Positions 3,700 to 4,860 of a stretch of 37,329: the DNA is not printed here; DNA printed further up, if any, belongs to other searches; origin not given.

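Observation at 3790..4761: Stand-alone gene for a protein with twin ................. motifs conserved at protein level but not DNA level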

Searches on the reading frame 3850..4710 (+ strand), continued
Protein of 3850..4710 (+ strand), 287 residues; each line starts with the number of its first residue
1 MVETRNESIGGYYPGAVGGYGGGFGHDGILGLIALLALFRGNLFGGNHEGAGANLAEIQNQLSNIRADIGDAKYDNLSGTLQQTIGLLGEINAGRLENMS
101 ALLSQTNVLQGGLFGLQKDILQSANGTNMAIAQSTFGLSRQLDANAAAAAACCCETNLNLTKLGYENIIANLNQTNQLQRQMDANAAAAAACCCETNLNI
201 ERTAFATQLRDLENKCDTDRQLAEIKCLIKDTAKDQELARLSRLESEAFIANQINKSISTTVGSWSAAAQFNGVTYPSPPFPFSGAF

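Call 36: find_encoding_contigs(protein=P0057, flank=10000, max_places=1)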
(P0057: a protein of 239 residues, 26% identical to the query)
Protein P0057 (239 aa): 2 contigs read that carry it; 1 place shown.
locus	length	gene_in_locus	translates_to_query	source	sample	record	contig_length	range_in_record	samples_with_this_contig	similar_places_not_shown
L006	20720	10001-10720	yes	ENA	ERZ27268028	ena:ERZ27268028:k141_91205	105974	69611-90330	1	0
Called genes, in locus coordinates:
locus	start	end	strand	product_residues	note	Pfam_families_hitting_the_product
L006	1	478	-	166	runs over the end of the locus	-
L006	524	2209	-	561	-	PF04095:NAPRTase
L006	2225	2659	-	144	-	-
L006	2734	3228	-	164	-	-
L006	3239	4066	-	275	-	-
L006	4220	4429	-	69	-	-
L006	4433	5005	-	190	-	-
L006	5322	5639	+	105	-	-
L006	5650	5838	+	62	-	-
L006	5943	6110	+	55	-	-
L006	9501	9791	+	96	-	PF11133:Phage_head_fibr (weak)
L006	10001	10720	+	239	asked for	-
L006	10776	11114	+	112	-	-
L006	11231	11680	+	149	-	PF18932:DUF5681 (faint)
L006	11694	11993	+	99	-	-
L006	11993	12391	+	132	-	-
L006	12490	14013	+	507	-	PF03237:Terminase_6N, PF17289:Terminase_6C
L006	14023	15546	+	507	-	PF06074:Portal_Mu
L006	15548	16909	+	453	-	PF25145:NfeD1b_N (weak), PF01343:Peptidase_S49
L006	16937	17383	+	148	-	-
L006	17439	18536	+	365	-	PF03864:Phage_cap_E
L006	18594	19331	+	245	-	-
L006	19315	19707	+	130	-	-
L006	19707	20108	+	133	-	-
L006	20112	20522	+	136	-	PF13554:Phage_tail_terminator_5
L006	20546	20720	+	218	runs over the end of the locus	PF08813:Phage_tail_3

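Call 37: find_encoding_contigs(protein=P0063, flank=10000, max_places=2)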
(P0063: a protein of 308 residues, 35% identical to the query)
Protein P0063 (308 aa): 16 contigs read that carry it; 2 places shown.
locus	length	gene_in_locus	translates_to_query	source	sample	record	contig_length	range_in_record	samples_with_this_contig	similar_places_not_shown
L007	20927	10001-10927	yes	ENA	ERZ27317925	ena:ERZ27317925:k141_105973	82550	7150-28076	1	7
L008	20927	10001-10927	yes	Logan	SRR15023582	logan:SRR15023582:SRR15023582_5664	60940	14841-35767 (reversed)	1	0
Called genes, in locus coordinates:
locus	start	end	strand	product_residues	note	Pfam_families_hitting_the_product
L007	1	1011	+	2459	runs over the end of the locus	-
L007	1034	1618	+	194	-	-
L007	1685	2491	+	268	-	-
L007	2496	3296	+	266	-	-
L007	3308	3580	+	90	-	-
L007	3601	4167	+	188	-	-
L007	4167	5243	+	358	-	-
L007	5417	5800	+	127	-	-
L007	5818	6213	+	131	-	-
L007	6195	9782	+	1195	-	-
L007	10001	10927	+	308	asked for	-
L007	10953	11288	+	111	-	-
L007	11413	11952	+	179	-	-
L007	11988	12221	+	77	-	-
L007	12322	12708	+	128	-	PF25223:DUF7841 (weak)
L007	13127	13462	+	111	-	-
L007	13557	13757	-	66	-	-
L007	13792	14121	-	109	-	-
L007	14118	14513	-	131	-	-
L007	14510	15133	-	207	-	-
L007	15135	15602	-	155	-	PF06356:DUF1064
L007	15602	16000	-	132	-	PF14902:DUF4494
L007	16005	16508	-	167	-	-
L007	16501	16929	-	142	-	-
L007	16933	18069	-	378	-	PF00712:DNA_pol3_beta, PF02767:DNA_pol3_beta_2, PF02768:DNA_pol3_beta_3 (weak)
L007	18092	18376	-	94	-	-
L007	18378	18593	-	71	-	-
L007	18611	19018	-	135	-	-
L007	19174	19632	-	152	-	PF00692:dUTPase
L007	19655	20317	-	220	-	-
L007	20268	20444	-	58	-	-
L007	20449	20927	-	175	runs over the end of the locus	-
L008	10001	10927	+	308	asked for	-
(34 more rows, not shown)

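Call 46: find_encoding_contigs(protein=P0041, flank=8000, max_places=1)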
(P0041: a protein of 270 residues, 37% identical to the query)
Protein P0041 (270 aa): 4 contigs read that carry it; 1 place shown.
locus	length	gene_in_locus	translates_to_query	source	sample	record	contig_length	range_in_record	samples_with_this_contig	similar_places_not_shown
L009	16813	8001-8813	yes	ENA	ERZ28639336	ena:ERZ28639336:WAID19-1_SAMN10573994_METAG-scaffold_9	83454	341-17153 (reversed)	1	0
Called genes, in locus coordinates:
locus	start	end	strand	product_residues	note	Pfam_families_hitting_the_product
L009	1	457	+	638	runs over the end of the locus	-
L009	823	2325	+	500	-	PF07646:Kelch_2 (faint), PF25210:Kelch_FKB95 (faint), PF25788:Ig_Rha78A_N (faint)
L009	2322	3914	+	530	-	-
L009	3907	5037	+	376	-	-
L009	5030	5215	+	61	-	-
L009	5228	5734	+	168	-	-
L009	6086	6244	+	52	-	-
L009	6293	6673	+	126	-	-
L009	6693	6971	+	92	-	PF16079:Phage_holin_5_2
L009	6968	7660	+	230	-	PF01510:Amidase_2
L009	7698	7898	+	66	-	-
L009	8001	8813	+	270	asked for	-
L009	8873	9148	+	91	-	-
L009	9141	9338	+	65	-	-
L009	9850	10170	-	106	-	-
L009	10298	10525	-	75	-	PF05154:TM2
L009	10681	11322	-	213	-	PF19583:ODP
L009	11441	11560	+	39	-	PF08279:HTH_11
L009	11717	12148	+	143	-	PF13280:WYL, PF25583:WCX (weak)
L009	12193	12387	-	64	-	-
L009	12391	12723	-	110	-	-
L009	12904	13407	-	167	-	-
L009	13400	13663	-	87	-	-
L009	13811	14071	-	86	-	-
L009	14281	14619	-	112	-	PF24753:DUF7698 (weak)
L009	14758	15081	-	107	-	-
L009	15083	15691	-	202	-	PF10263:SprT-like (weak)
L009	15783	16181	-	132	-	-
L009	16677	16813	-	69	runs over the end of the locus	-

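Call 47: find_encoding_contigs(protein=P0043, flank=8000, max_places=1)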
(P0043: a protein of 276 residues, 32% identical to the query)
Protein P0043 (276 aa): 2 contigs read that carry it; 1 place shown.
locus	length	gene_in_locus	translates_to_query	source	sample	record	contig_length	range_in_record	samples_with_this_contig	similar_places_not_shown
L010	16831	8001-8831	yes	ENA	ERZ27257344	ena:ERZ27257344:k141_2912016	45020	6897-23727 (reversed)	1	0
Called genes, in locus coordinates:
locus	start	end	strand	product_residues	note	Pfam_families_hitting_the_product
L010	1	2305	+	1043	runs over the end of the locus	-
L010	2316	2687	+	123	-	PF08291:Peptidase_M15_3, PF05951:Peptidase_M15_2 (weak)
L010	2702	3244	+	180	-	PF20647:DUF6808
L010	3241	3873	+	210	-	-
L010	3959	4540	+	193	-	-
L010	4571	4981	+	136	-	-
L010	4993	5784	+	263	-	-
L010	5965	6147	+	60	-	-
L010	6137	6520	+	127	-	-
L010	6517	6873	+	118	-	-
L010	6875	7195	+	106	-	PF06356:DUF1064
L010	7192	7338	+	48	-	-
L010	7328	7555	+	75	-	-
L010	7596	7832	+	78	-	-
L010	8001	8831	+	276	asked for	-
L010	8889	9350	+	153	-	-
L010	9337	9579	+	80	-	-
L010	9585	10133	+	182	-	-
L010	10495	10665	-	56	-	-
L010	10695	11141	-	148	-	-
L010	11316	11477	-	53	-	-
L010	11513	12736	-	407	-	PF17854:FtsK_alpha, PF01580:FtsK_SpoIIIE, PF01935:DUF87 (weak), PF12846:AAA_10 (faint)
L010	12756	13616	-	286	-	PF00239:Resolvase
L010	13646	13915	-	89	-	-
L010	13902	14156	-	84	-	-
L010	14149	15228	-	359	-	PF27633:DUF8359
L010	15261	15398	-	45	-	-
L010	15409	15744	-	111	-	-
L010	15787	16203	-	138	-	-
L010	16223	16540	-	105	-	-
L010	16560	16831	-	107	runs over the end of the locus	-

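Call 56: search_protein_representatives(alignment_id=A3)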
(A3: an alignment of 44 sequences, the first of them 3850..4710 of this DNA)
Query: 44 sequences, 286 profile positions. Proteins with E-value up to 0.001 (for the whole library): 886; up to 1e-10: 224; up to 1e-30: 21. The best 150 are listed.
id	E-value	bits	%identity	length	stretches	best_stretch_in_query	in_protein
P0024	8.2e-95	334.1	-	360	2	1-186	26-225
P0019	4.9e-94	331.6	-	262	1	5-281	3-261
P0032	1.6e-91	323.4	-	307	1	1-284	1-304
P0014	2.4e-90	319.5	-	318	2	1-186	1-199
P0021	3.1e-85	302.7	-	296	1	1-286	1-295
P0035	1.8e-82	293.7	-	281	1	5-284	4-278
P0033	6.3e-81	288.6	-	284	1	1-286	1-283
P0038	2.1e-79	283.6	-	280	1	1-280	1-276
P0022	1.4e-77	277.5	-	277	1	1-280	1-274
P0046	6.4e-60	219.6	-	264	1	1-280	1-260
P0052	1.5e-59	218.4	-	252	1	1-286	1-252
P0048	2.3e-58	214.6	-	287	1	9-284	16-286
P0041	4.8e-55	203.6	-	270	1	20-275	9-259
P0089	1.7e-48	182.1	-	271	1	3-282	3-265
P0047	3.1e-48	181.3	-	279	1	19-280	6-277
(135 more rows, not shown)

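Call 58: search_protein_families(library=pfam, alignment_id=A4, max_evalue=0.001)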
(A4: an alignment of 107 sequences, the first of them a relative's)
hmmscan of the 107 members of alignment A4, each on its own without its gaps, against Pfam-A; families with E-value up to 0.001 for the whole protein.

A. member 1, P0089 (271 aa): 0 families

B. families by the number of members that match (of 107 scanned): 4 families
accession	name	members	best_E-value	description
PF04513.17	Baculo_PEP_C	2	0.0002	Baculovirus polyhedron envelope protein, PEP, C terminus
PF00441.29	Acyl-CoA_dh_1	1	2.3e-30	Acyl-CoA dehydrogenase, C-terminal domain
PF08028.16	Acyl-CoA_dh_2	1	5.8e-16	Acyl-CoA dehydrogenase, C-terminal domain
PF06705.16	SF-assemblin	1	0.00085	SF-assemblin/beta giardin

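Call 59: search_protein_families(library=phrogs, alignment_id=A4, max_evalue=0.00001)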
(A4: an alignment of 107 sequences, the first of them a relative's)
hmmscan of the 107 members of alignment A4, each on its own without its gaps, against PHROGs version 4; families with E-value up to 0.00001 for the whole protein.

A. member 1, P0089 (271 aa): 0 families

B. families by the number of members that match (of 107 scanned): 3 families
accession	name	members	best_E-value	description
phrog_16490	-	93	2.2e-84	-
phrog_9288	-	5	1.3e-08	-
phrog_8119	-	2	4.6e-07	-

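Call 60: search_dna_similar(query=P0063, collection=phages, mode=protein, max_evalue=0.001, max_rows=30)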
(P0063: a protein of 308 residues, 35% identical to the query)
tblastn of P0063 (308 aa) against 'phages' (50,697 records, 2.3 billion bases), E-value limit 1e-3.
Records with a match: 26; places in all: 26; records where one place covers at least 80% of the query: 0.
Best place of each record, by identity: <60% 26.
By first word of the organism name: uncultured 14; Bacteriophage 7; Dulem 2; Bacteroides 1; crAssphage 1; phage 1.
By host as written in the record: - 23; Bacteroides uniformis MB20-41 1; Eulemur fulvus collaris 1; Propithecus coquereli 1.
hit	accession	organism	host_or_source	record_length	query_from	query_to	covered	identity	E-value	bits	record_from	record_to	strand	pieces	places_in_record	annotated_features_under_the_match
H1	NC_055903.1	uncultured phage cr272_1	pig feces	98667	79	294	70%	39.6%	9e-28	119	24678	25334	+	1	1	hypothetical protein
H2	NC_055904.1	uncultured phage cr273_1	pig feces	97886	79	294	70%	39.2%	2e-27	118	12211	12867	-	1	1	hypothetical protein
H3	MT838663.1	Bacteriophage sp.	human fecal samples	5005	80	293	69%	35.6%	2e-15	82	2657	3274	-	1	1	record has no annotation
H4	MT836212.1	Bacteriophage sp.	human fecal samples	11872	80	262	59%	40.4%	1e-16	86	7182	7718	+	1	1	record has no annotation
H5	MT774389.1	uncultured phage cr116_1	human feces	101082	82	262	59%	38.2%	9e-19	92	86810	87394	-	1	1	spike protein/glycoprotein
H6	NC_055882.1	uncultured phage cr116_1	human feces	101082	82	262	59%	38.2%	9e-19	92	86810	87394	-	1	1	spike protein/glycoprotein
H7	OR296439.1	Bacteroides phage C3_41T2LP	Bacteroides uniformis MB20-41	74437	80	231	49%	45.4%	1e-21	100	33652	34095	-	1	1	outer capsid protein/viral fiber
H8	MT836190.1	Bacteriophage sp.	human fecal samples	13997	80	291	69%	32.5%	3e-9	64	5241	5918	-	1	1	record has no annotation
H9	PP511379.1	Dulem virus 40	Eulemur fulvus collaris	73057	80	266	61%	36.4%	6e-18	90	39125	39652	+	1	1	hypothetical protein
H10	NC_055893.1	uncultured phage cr4_1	human feces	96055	80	293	69%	31.1%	3e-10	67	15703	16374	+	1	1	outer capsid protein/viral fiber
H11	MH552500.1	crAssphage sp. isolate ctcc615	mouse tissue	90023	80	293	69%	30.1%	1e-9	65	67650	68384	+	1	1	hypothetical protein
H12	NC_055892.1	uncultured phage cr109_1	human feces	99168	80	289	68%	30.4%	4e-8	60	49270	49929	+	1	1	outer capsid protein/viral fiber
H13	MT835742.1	Bacteriophage sp.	human fecal samples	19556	87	293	67%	28.5%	6e-6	54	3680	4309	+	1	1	record has no annotation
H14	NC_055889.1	uncultured phage cr53_1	human feces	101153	80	262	59%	31.3%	7e-11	69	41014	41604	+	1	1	spike protein/glycoprotein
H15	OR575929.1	phage csAssE-Sib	human gut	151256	80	262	59%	31.2%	8e-10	66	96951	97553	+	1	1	spike protein/glycoprotein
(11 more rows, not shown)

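Call 61: get_annotated_region(hit=H7, flank=7000)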
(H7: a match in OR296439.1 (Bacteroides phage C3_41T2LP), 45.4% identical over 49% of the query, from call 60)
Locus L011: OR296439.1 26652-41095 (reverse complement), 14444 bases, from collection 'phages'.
description: Bacteroides phage C3_41T2LP, complete genome.
organism: Bacteroides phage C3_41T2LP (NCBI taxid 3070809)
taxonomy: Viruses; Duplodnaviria; Heunggongvirae; Uroviricota; Caudoviricetes
host: Bacteroides uniformis MB20-41; source: phage plaques of the host; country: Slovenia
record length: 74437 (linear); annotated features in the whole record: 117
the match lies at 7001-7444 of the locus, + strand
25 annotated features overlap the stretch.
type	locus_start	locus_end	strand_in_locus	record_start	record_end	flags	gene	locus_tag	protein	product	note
CDS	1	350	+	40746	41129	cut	-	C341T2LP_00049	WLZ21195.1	hypothetical protein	-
CDS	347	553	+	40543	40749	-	-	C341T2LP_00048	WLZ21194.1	hypothetical protein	-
CDS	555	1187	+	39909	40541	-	-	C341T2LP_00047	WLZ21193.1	capsid protein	-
CDS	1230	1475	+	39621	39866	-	-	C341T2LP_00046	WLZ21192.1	hypothetical protein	-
CDS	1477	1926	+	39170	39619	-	-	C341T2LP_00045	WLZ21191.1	single strand binding protein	-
CDS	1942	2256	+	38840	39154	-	-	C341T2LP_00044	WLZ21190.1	hypothetical protein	-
CDS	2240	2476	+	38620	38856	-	-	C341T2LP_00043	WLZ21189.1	hypothetical protein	-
CDS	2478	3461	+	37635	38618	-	-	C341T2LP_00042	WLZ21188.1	viral recombinase family protein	YqaJ viral recombinase family protein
CDS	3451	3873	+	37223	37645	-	-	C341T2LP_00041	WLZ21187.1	hypothetical protein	-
CDS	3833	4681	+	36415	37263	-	-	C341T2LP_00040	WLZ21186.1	RecT protein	-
CDS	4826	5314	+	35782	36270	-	-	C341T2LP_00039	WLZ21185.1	holliday junction resolvase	-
CDS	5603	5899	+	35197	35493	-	-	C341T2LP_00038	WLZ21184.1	chromosomal replication initiator protein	-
CDS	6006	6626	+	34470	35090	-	-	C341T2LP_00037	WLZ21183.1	DNA endonuclease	DNA endonuclease I-HmuI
CDS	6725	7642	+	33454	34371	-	-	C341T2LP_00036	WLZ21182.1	outer capsid protein/viral fiber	-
CDS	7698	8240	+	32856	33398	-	-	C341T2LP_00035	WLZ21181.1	hypothetical protein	-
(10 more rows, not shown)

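Call 62: get_annotated_region(hit=H5, flank=7000)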
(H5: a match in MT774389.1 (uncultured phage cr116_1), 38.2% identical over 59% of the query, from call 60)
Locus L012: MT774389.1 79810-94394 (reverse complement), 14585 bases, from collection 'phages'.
description: Uncultured phage cr116_1, complete genome.
organism: uncultured phage cr116_1 (NCBI taxid 2772073)
taxonomy: Viruses; Duplodnaviria; Heunggongvirae; Uroviricota; Caudoviricetes; Crassvirales; Steigviridae; Asinivirinae; Pamirivirus; Pamirivirus faecium
host: -; source: human feces; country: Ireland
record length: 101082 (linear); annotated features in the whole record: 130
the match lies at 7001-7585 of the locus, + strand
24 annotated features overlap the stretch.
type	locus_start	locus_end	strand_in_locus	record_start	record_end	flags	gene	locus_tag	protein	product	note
CDS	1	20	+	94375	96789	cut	-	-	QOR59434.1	portal protein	gp_24170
CDS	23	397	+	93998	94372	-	-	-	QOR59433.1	hypothetical protein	gp_24169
CDS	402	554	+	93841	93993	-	-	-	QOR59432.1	hypothetical protein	gp_24168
CDS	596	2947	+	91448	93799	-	-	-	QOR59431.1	hypothetical protein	gp_24167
CDS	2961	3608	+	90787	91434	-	-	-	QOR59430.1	hypothetical protein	gp_24166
CDS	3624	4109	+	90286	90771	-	-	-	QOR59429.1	hypothetical protein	gp_24165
CDS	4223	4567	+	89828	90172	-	-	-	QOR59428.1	hypothetical protein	gp_24164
CDS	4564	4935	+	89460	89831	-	-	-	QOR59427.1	lysis regulatory protein/holin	gp_24163; Phage lysis regulatory protein/holin [phiCrAss001]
CDS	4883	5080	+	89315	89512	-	-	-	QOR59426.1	hypothetical protein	gp_24162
CDS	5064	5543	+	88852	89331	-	-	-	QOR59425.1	L,D-carboxypeptidase/transpeptidase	gp_24161; L,D-carboxypeptidase/Transpeptidase [phiCrAss001]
CDS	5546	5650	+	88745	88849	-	-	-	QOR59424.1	hypothetical protein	gp_24160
CDS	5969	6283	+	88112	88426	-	-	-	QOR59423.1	terminase small subunit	gp_24159; Excisionase, terminase small subunit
CDS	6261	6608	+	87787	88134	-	-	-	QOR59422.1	hypothetical protein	gp_24158; VOG3488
CDS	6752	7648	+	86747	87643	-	-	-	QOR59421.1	spike protein/glycoprotein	gp_24157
CDS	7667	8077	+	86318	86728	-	-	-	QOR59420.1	hypothetical protein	gp_24156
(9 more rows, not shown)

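Call 65: search_dna_similar(query=L012:6752-7645:+, collection=phages, mode=protein, max_evalue=0.001, max_rows=60)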
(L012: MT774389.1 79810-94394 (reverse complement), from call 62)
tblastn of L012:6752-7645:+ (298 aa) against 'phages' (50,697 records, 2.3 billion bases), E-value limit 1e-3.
Records with a match: 35; places in all: 35; records where one place covers at least 80% of the query: 16.
Best place of each record, by identity: >=99% 2; <60% 33.
By first word of the organism name: uncultured 18; Bacteriophage 8; Caudoviricetes 4; Dulem 2; Bacteroides 1; phage 1; crAssphage 1.
By host as written in the record: - 28; Methanomassiliicoccales 4; Bacteroides uniformis MB20-41 1; Eulemur fulvus collaris 1; Propithecus coquereli 1.
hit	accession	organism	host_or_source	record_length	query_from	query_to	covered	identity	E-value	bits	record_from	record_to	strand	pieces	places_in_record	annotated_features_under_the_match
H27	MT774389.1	uncultured phage cr116_1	human feces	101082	1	285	96%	100.0%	2e-139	439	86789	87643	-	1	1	spike protein/glycoprotein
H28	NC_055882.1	uncultured phage cr116_1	human feces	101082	1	285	96%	100.0%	2e-139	439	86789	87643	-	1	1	spike protein/glycoprotein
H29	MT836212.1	Bacteriophage sp.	human fecal samples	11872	3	285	95%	49.1%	8e-39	150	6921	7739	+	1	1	record has no annotation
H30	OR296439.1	Bacteroides phage C3_41T2LP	Bacteroides uniformis MB20-41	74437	3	285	95%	46.1%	2e-40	155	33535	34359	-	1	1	outer capsid protein/viral fiber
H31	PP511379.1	Dulem virus 40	Eulemur fulvus collaris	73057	1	285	96%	43.5%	9e-40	153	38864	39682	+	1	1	hypothetical protein (x2)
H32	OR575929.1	phage csAssE-Sib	human gut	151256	19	285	90%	43.4%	4e-44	166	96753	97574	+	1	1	spike protein/glycoprotein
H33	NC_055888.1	uncultured phage cr52_1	human feces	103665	24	285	88%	42.3%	4e-36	142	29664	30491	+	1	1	spike protein/glycoprotein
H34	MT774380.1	uncultured phage cr1_1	human feces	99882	11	285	92%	39.5%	3e-29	122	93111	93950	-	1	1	spike protein/glycoprotein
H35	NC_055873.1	uncultured phage cr1_1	human feces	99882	11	285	92%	39.5%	3e-29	122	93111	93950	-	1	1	spike protein/glycoprotein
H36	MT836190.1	Bacteriophage sp.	human fecal samples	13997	3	251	84%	43.1%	2e-34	137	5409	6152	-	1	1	record has no annotation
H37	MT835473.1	Bacteriophage sp.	human fecal samples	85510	24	285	88%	40.8%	9e-30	124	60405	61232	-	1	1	record has no annotation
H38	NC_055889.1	uncultured phage cr53_1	human feces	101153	79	285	69%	51.2%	3e-38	149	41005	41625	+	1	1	spike protein/glycoprotein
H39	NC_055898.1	uncultured phage cr115_1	human feces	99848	79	285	69%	51.2%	4e-38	148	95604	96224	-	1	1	spike protein/glycoprotein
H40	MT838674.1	Bacteriophage sp.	human fecal samples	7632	79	285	69%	50.0%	6e-31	127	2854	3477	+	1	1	record has no annotation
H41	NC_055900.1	uncultured phage cr125_1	human feces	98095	79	285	69%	48.6%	9e-35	139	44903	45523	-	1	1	spike protein/glycoprotein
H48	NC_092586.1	Caudoviricetes sp. vir215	Methanomassiliicoccales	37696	15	251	80%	30.3%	4e-6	54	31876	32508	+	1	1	hypothetical protein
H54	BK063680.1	Caudoviricetes sp. vir335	Methanomassiliicoccales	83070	17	251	79%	27.5%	3e-8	61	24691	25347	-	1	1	hypothetical protein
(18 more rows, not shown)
